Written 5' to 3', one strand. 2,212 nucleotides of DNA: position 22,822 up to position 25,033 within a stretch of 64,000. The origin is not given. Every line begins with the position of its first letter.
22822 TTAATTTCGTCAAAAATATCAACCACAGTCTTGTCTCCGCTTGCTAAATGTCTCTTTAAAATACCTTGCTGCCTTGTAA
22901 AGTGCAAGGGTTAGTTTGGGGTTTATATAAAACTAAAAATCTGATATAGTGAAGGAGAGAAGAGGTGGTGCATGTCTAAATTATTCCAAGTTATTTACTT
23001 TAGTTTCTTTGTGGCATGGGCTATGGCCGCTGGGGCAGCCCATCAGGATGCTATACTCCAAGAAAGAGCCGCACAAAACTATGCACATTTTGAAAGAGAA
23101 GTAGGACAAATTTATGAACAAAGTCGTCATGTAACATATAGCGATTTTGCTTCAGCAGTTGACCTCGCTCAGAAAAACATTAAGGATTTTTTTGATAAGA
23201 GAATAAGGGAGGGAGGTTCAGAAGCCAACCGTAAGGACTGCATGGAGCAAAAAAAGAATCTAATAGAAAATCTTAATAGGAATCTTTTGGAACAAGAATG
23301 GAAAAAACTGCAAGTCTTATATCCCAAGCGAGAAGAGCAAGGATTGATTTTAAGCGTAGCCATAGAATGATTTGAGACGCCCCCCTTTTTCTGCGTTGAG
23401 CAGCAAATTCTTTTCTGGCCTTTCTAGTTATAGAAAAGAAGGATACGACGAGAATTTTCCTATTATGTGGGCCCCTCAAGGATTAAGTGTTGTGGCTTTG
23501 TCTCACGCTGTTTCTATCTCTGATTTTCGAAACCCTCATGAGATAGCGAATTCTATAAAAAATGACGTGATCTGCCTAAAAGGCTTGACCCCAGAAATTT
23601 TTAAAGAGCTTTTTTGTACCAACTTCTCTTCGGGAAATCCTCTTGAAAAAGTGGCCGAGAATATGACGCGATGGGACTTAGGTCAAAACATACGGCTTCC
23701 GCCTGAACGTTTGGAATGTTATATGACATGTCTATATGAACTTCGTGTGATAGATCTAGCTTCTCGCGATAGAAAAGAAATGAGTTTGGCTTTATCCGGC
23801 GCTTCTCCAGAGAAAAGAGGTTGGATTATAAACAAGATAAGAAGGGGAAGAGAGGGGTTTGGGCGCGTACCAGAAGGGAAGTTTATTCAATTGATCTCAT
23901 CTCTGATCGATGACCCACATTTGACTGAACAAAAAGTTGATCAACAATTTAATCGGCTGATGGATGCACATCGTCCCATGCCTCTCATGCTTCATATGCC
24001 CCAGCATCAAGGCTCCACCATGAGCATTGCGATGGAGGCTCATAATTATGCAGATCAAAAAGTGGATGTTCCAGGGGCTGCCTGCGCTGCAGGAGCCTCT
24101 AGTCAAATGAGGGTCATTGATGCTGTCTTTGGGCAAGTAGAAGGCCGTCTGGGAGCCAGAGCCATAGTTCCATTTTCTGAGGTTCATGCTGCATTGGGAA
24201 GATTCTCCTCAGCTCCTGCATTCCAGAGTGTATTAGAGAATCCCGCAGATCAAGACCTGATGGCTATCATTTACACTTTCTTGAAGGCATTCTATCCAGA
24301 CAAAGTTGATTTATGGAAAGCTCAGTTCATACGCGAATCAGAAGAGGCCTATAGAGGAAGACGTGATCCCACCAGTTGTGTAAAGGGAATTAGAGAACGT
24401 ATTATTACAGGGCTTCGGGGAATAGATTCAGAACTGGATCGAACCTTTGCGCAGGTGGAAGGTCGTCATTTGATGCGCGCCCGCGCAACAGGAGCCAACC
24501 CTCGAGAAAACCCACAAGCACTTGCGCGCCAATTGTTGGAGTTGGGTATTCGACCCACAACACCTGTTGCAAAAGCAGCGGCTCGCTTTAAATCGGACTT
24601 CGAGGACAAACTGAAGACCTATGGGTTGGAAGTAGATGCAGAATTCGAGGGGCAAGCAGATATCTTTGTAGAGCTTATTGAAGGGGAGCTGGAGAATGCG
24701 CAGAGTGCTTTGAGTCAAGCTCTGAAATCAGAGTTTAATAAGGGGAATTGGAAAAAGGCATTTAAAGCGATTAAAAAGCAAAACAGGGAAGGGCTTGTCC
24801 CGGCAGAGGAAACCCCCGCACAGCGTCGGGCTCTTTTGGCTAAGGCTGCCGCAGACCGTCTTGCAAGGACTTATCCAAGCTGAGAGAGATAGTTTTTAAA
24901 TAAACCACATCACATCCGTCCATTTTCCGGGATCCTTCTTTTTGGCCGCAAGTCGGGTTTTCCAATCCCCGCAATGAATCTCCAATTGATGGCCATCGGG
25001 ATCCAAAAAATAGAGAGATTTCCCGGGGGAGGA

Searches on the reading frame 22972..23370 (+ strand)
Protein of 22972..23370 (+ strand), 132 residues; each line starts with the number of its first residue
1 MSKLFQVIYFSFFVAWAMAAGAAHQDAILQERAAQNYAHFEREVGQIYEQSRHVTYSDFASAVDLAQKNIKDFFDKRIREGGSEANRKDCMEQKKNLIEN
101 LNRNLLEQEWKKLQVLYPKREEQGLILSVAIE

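Call 3: search_protein_families(library=pfam, proteins=[window:22972-23370:+], max_evalue=1)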
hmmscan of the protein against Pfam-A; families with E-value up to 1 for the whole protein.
window:22972-23370:+ (132 aa): 2 families
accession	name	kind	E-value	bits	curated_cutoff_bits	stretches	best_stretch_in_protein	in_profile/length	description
PF23739.1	HTH_72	-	0.022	15.2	27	1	37-96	12-68/70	HTH 3-helical bundle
PF18181.6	SLATT_1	-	0.041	14.4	26.3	1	13-67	57-112/122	SMODS and SLOG-associating 2TM effector domain 1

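Call 12: search_protein_families(library=ncbifam, proteins=[window:22972-23370:+], max_evalue=0.01)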
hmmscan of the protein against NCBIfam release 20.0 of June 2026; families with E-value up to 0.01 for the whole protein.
window:22972-23370:+ (132 aa): 0 families

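Call 73: find_homologous_proteins(query=window:22972-23370:+, max_evalue=0.001)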
Query window:22972-23370:+ (132 aa): 1 proteins with E <= 0.001 among 13 candidates.
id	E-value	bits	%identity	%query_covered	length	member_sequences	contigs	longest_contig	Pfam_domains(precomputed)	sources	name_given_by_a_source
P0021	2.8e-80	284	100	100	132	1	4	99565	-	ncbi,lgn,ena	-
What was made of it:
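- Tried and rejected: The third indexed search was spent on the 132-aa ORF upstream of p2 and found only itself (call 73).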

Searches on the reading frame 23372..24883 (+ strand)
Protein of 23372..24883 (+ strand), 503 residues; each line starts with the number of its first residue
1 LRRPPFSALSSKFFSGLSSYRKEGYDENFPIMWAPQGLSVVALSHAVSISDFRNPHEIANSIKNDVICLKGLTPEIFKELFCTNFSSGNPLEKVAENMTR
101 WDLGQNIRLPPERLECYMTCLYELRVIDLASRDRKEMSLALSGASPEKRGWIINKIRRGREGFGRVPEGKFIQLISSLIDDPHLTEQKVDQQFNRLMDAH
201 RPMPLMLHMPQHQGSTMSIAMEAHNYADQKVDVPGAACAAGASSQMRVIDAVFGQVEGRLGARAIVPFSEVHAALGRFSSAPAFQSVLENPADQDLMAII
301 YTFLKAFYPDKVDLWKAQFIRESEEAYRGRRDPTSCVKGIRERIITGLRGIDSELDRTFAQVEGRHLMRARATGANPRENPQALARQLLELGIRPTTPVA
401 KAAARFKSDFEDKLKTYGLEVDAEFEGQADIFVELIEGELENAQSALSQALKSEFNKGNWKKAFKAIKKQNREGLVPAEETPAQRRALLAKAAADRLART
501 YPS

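Call 3: search_protein_families(library=pfam, proteins=[window:23372-24883:+], max_evalue=1)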
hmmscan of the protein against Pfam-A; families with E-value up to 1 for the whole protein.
window:23372-24883:+ (503 aa): 0 families

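Call 10: list_cluster_members(proteins=[P0001, window:23372-24883:+])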
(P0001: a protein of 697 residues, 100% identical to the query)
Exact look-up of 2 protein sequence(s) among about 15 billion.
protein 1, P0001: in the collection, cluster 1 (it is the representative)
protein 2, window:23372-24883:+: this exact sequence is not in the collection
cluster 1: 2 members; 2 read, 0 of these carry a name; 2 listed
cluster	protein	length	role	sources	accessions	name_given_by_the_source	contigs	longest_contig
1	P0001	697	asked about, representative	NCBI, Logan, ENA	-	-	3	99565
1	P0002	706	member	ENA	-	-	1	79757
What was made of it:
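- Checked: Public gene calls exist for both a 706-aa and a 697-aa version (call 10).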

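Call 12: search_protein_families(library=ncbifam, proteins=[window:23372-24883:+], max_evalue=0.01)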
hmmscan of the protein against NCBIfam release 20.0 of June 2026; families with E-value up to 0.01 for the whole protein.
window:23372-24883:+ (503 aa): 0 families

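Call 74: search_protein_families(library=padloc, proteins=[window:23372-24883:+], max_evalue=0.01)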
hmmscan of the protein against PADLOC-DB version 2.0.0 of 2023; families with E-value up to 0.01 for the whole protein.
window:23372-24883:+ (503 aa): 0 families

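Call 75: search_protein_families(library=phrogs, proteins=[window:23372-24883:+], max_evalue=0.01)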
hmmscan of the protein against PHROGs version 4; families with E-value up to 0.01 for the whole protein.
window:23372-24883:+ (503 aa): 0 families
